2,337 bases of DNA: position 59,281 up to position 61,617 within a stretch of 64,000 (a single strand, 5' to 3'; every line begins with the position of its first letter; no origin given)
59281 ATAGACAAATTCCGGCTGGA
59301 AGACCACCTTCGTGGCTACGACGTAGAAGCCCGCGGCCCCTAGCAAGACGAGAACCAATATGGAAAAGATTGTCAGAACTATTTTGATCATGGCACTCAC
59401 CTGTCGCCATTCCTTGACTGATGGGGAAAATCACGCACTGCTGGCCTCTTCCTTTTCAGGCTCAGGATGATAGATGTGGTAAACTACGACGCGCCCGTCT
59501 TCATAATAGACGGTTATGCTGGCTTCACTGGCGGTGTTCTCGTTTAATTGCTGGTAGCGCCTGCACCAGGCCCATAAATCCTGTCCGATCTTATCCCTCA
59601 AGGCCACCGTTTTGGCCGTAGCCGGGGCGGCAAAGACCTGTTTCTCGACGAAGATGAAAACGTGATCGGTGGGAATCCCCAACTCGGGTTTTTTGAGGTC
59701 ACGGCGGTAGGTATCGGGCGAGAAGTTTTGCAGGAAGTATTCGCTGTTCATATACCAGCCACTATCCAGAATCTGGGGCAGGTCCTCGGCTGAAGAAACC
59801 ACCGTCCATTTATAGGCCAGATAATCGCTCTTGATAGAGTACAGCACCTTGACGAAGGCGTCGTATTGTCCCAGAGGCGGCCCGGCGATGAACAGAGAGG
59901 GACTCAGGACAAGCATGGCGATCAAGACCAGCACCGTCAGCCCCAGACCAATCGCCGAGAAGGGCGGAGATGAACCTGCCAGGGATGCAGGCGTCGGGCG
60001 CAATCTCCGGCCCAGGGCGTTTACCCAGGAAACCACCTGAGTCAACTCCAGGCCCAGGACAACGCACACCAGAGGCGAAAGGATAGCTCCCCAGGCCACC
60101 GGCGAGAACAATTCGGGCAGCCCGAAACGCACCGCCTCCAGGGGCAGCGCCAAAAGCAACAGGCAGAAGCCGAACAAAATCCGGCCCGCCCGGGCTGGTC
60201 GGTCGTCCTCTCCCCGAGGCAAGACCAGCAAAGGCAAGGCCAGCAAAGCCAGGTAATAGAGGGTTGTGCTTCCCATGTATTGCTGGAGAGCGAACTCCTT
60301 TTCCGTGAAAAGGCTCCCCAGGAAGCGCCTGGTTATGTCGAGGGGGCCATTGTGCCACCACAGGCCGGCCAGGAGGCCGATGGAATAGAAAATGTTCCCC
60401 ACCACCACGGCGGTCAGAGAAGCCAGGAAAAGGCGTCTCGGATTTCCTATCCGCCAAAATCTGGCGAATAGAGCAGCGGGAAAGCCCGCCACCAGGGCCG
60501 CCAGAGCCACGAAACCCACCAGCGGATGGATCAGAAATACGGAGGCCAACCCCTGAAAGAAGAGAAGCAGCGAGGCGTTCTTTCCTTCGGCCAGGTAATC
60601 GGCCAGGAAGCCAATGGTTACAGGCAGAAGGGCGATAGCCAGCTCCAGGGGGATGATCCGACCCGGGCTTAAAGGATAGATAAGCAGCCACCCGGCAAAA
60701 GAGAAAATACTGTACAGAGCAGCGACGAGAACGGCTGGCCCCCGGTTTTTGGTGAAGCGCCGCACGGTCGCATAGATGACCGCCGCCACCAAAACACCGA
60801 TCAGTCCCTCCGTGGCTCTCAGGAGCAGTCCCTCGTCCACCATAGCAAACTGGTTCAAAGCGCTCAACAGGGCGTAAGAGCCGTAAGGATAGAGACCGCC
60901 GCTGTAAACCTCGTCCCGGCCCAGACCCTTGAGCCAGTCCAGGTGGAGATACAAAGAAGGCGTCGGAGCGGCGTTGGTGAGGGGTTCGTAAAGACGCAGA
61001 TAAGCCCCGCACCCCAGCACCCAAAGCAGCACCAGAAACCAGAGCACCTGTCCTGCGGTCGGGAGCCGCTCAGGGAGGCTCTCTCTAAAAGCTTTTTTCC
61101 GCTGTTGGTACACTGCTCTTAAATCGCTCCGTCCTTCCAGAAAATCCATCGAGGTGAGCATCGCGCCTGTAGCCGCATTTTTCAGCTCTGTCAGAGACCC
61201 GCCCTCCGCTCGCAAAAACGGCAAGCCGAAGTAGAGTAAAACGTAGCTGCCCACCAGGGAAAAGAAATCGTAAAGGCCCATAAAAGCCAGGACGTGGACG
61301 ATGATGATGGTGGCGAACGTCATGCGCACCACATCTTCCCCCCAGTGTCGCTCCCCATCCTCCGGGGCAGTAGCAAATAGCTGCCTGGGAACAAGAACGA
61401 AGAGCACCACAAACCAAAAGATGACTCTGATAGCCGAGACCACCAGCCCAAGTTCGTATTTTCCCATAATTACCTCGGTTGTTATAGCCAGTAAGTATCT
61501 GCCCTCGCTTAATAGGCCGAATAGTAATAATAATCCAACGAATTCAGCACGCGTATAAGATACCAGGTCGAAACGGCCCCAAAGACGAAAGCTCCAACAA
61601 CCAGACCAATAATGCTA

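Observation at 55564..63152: Tandem DUF2194-like paralogs plus two large polytopic membrane proteins: possible exopolysaccharide modification/export locus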

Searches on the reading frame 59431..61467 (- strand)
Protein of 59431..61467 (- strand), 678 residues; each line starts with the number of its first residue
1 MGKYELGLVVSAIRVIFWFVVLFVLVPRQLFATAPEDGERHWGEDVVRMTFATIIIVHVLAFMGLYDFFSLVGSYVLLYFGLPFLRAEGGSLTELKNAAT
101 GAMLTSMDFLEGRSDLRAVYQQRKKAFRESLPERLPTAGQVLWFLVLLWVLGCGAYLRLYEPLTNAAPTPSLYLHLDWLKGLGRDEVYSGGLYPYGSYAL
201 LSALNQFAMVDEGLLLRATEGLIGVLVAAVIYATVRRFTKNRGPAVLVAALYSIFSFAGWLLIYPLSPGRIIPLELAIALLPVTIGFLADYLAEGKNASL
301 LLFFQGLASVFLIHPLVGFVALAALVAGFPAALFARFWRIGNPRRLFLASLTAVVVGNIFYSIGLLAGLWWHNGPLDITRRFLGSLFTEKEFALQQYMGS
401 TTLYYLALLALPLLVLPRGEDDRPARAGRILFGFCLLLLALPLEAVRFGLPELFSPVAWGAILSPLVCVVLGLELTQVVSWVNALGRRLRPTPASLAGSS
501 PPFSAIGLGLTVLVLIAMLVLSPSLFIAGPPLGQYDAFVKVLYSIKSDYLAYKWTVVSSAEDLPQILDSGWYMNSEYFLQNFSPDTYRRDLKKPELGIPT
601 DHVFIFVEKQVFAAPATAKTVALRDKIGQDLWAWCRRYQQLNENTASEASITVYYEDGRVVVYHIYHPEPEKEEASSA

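Call 3: search_protein_families(library=pfam, proteins=[window:59431-61467:-], max_evalue=0.1)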
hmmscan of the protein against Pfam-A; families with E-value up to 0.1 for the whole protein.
window:59431-61467:- (678 aa): 0 families

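Call 4: search_protein_families(library=ncbifam, proteins=[window:59431-61467:-], max_evalue=0.1)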
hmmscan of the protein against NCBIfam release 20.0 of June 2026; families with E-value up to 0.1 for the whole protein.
window:59431-61467:- (678 aa): 0 families

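Call 16: find_homologous_proteins(query=window:59431-61467:-, max_evalue=0.001)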
Query window:59431-61467:- (678 aa): 4 proteins with E <= 0.001 among 8000 candidates.
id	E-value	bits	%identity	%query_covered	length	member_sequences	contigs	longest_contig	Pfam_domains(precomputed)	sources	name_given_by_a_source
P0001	0.0e+0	1509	100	100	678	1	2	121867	-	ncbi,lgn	-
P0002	0.0e+0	1229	82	100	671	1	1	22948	-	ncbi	-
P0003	0.0e+0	1213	82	100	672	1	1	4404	-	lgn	-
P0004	3.8e-142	493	43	99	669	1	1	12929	-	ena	-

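Call 18: find_encoding_contigs(protein=P0004, flank=10000, max_places=3)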
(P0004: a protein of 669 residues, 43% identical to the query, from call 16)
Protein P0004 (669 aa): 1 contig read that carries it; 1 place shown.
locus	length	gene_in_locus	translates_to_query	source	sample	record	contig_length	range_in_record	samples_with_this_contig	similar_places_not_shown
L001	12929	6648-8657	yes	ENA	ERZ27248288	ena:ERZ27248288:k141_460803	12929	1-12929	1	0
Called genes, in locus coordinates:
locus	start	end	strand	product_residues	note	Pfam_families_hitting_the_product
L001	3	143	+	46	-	?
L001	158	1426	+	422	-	PF11997:DUF3492, PF13439:Glyco_transf_4, PF13579:Glyco_trans_4_4, PF11997:DUF3492, PF20706:GT4-conflict, PF00534:Glycos_transf_1, PF13692:Glyco_trans_1_4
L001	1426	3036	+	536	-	PF13439:Glyco_transf_4, PF13579:Glyco_trans_4_4, PF20706:GT4-conflict (faint), PF00534:Glycos_transf_1 (weak), PF13692:Glyco_trans_1_4 (faint), PF00534:Glycos_transf_1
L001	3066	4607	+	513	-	PF11997:DUF3492, PF13579:Glyco_trans_4_4 (weak), PF13439:Glyco_transf_4, PF20706:GT4-conflict, PF00534:Glycos_transf_1, PF13692:Glyco_trans_1_4, PF13524:Glyco_trans_1_2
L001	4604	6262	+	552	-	-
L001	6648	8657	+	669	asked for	-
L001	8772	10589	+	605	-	PF09960:DUF2194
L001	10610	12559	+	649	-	PF09960:DUF2194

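Call 19: find_encoding_contigs(protein=P0001, flank=10000, max_places=3)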
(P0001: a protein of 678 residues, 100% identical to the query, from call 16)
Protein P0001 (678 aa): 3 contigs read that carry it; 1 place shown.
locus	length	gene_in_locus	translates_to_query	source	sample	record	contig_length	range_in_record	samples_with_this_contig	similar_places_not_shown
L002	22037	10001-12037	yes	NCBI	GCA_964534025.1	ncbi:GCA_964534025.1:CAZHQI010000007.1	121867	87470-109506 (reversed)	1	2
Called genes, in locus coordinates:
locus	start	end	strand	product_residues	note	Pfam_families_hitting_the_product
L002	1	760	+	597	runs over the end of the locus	PF01590:GAF, PF13185:GAF_2, PF13492:GAF_3, PF01590:GAF, PF13185:GAF_2, PF13492:GAF_3, PF07228:SpoIIE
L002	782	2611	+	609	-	PF13492:GAF_3 (faint), PF01590:GAF (weak), PF13185:GAF_2, PF13487:HD_5, PF01966:HD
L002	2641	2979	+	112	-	PF01740:STAS, PF13466:STAS_2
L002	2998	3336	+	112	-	PF01740:STAS, PF13466:STAS_2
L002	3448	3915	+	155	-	PF13581:HATPase_c_2, PF02518:HATPase_c (weak)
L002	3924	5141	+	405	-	PF11997:DUF3492, PF13439:Glyco_transf_4, PF13579:Glyco_trans_4_4, PF11997:DUF3492, PF20706:GT4-conflict, PF00534:Glycos_transf_1, PF13692:Glyco_trans_1_4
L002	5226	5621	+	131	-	PF06803:DUF1232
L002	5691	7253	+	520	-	PF11997:DUF3492, PF13439:Glyco_transf_4, PF20706:GT4-conflict (weak), PF00534:Glycos_transf_1, PF13692:Glyco_trans_1_4, PF13524:Glyco_trans_1_2 (weak)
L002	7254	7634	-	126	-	PF00077:RVP (faint), PF13975:gag-asp_proteas (weak)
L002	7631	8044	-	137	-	PF18929:DUF5678 (weak)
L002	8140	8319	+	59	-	-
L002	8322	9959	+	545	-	PF16933:PelG (weak)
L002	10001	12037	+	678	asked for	-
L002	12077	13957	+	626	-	PF09960:DUF2194, PF06283:ThuA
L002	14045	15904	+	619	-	PF09960:DUF2194, PF06283:ThuA (weak), PF09960:DUF2194, PF10096:DUF2334 (weak)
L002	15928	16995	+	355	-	PF26549:Tricorn_N, PF26550:Tricorn_2nd (weak), PF26549:Tricorn_N (weak), PF07676:PD40 (weak), PF26550:Tricorn_2nd, PF26549:Tricorn_N, PF26549:Tricorn_N, PF07676:PD40, +4 more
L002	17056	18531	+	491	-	-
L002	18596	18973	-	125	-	PF04892:VanZ-LLP1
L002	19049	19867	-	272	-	-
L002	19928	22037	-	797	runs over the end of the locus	PF13620:CarboxypepD_reg (faint), PF17210:SdrD_B (faint), PF22904:NOMO1-like_2nd (faint), PF09430:EMC7_beta-sandw (faint), PF14686:fn3_3 (faint), PF17802:SpaA (faint), PF23623:GBD_IRG7_N (faint), PF24421:Ig_J (faint), +1 more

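Call 20: find_encoding_contigs(protein=P0002, flank=10000, max_places=3)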
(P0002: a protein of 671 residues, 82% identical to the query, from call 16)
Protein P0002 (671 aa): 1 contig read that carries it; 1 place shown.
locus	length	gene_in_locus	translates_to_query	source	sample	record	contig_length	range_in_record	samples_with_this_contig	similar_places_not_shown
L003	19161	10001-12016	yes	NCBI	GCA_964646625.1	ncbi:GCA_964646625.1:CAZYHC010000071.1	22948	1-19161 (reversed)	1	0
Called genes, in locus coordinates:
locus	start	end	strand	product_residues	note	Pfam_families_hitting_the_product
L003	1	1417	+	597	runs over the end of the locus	PF01590:GAF, PF13185:GAF_2, PF13492:GAF_3, PF01590:GAF, PF13185:GAF_2, PF13492:GAF_3, PF07228:SpoIIE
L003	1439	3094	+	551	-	PF01590:GAF, PF13185:GAF_2, PF13487:HD_5, PF01966:HD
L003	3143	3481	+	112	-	PF01740:STAS, PF13466:STAS_2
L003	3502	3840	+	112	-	PF01740:STAS, PF13466:STAS_2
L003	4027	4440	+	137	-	PF13581:HATPase_c_2, PF02518:HATPase_c (weak)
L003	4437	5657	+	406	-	PF11997:DUF3492, PF13439:Glyco_transf_4, PF13579:Glyco_trans_4_4, PF11997:DUF3492, PF20706:GT4-conflict, PF00534:Glycos_transf_1, PF13692:Glyco_trans_1_4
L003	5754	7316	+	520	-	PF11997:DUF3492, PF13439:Glyco_transf_4, PF13579:Glyco_trans_4_4 (weak), PF00534:Glycos_transf_1, PF13692:Glyco_trans_1_4, PF13524:Glyco_trans_1_2 (weak)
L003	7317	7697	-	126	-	PF00077:RVP (weak), PF13975:gag-asp_proteas (weak)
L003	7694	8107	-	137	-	-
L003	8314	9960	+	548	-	PF16933:PelG (weak)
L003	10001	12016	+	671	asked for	-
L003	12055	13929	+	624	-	PF09960:DUF2194, PF06283:ThuA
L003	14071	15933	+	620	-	PF06283:ThuA (weak), PF09960:DUF2194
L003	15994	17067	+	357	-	PF26549:Tricorn_N, PF26550:Tricorn_2nd (weak), PF26549:Tricorn_N, PF07676:PD40 (weak), PF26550:Tricorn_2nd, PF26549:Tricorn_N, PF26549:Tricorn_N, PF07676:PD40, +3 more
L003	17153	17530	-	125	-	PF04892:VanZ-LLP1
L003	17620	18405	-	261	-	-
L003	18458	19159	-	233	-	?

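Call 30: search_protein_representatives(alignment_id=A1)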
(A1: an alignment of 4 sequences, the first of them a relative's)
Query: 4 sequences, 671 profile positions. Proteins with E-value up to 0.001 (for the whole library): 666; up to 1e-10: 425; up to 1e-30: 169. The best 150 are listed.
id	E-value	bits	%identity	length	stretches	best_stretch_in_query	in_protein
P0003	0.0e+00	1332.3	-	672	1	1-670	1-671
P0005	5.6e-214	729.0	-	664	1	1-665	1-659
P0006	1.2e-191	655.3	-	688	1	2-662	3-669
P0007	5.5e-186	636.6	-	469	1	2-459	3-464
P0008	1.7e-143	496.2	-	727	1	1-669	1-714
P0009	6.8e-127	441.3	-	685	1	3-666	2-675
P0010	7.0e-126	437.9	-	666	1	3-660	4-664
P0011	9.1e-125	434.3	-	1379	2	1-295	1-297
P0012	5.0e-113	395.5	-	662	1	4-663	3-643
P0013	7.2e-110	385.0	-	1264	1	100-667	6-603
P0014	4.5e-75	270.0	-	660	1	13-664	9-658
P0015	5.1e-75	269.9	-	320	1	1-296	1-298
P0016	1.5e-73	265.0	-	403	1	22-416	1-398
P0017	3.2e-70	254.0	-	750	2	142-666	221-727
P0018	6.6e-70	253.0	-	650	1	2-660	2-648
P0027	1.7e-52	195.4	-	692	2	269-660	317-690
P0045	7.7e-48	180.0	-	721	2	9-610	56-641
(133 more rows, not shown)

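Call 32: search_protein_families(library=pfam, alignment_id=A3, max_evalue=0.01)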
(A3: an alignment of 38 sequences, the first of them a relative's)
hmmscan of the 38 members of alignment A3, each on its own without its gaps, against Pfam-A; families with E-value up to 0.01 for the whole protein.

A. member 1, P0001 (678 aa): 0 families

B. families by the number of members that match (of 38 scanned): 3 families
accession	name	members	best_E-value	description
PF14126.11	DUF4293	1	0.00036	Domain of unknown function (DUF4293)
PF09925.14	DUF2157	1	0.004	Predicted membrane protein (DUF2157)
PF13231.12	PMT_2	1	0.0095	Dolichyl-phosphate-mannose-protein mannosyltransferase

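Call 33: predict_structure(alignment_id=A1)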
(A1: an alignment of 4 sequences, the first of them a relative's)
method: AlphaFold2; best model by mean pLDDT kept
length: 678 residues; sequences in the alignment: 4
mean_pLDDT: 42.2   pTM: 0.30
mean pLDDT of the five models: 42.2, 39.9, 37.7, 37.0, 35.3
residues with pLDDT >= 90: 0; 70-90: 18; 50-70: 151; < 50: 509
segments of 3 or more residues with pLDDT < 50: 1-117, 119-121, 123-231, 233-280, 312-317, 338-340, 360-428, 440-453, 455-569, 594-596, 610-617, 671-678
pLDDT, mean of each block of 10 residues (from residue 1): 33 39 37 38 38 38 32 32 34 40 35 41 42 33 35 33 29 29 27 27 34 41 45 46 45 39 30 42 54 54 56 50 53 51 59 53 40 32 30 31 44 41 44 52 45 44 45 39 34 28 32 35 26 29 32 30 41 61 67 51 60 47 68 75 59 58 64 39
secondary structure, 60 per line:
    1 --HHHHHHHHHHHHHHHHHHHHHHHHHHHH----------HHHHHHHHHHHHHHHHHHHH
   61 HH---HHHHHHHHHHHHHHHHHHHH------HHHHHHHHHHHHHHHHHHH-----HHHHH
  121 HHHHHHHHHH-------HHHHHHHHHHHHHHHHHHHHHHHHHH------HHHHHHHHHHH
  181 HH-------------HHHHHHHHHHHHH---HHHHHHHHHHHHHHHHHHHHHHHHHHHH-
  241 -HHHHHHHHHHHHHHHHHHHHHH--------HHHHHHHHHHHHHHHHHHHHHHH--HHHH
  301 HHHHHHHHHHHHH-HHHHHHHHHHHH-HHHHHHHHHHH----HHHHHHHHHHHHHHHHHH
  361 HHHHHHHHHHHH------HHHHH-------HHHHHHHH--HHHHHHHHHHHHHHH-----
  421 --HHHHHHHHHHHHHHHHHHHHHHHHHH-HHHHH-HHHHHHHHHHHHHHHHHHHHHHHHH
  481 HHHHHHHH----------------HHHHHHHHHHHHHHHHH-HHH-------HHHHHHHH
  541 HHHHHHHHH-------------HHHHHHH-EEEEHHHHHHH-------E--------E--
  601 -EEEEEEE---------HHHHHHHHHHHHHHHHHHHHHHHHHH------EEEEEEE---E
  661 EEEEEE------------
elements in order (helices of 4 or more, strands of 3 or more residues): H3-30 H41-62 H66-85 H92-110 H116-130 H138-163 H170-182 H196-208 H212-239 H242-263 H272-294 H297-313 H315-326 H328-338 H343-372 H379-383 H391-398 H401-415 H423-448 H450-454 H456-488 H505-521 H533-549 H563-569 E571-574 H575-581 E602-608 H618-643 E650-656 E660-666

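Call 34: find_homologous_proteins(query=A3, max_evalue=1e-10)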
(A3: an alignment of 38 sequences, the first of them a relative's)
Query A3 (38 sequences) (678 aa, profile of the alignment): 4 proteins with E <= 1e-10 among 8000 candidates.
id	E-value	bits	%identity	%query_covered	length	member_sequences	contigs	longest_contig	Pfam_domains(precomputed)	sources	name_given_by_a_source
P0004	2.5e-210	718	43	99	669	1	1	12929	-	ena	-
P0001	1.7e-204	699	100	100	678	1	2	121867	-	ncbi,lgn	-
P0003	3.9e-202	691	82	100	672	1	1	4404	-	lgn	-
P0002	5.8e-202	691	82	100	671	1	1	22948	-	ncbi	-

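Call 40: predict_structure(alignment_id=A3)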
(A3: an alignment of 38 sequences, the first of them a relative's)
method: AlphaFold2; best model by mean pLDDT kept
length: 678 residues; sequences in the alignment: 38
mean_pLDDT: 87.1   pTM: 0.89
mean pLDDT of the five models: 87.1, 85.5, 85.3, 84.5, 84.6
residues with pLDDT >= 90: 406; 70-90: 196; 50-70: 43; < 50: 33
segments of 3 or more residues with pLDDT < 50: 375-397, 498-502, 674-678
pLDDT, mean of each block of 10 residues (from residue 1): 95 98 94 72 92 97 96 95 75 77 87 88 93 89 95 95 92 90 88 89 97 95 95 94 95 91 64 92 95 92 97 94 89 72 92 96 91 54 43 48 80 79 86 93 84 80 93 91 86 57 73 93 83 94 97 96 93 97 93 89 97 83 95 97 79 97 92 50
secondary structure, 60 per line:
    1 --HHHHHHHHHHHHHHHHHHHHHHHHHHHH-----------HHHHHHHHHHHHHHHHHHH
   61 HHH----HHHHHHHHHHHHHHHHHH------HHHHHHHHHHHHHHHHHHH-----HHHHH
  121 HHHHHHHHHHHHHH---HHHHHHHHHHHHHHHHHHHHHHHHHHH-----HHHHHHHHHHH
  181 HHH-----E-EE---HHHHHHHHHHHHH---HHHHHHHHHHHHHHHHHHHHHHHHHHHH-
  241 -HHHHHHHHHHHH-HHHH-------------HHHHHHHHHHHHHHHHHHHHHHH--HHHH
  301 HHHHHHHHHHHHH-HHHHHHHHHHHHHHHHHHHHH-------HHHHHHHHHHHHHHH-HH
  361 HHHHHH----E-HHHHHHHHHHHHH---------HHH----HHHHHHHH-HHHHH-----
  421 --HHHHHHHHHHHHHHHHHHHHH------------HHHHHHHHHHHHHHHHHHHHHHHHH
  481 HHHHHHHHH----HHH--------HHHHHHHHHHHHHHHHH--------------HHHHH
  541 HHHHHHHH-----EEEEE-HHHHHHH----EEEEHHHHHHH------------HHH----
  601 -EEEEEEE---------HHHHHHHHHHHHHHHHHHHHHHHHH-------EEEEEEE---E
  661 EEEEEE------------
elements in order (helices of 4 or more, strands of 3 or more residues): H3-30 H42-63 H68-85 H92-110 H116-134 H138-164 H170-183 H196-208 H212-239 H242-253 H255-258 H272-294 H297-313 H315-335 H343-357 H359-366 H373-385 H402-409 H411-415 H423-443 H456-489 H505-521 H536-548 E554-558 H560-566 E571-574 H575-581 E602-608 H618-642 E650-656 E660-666
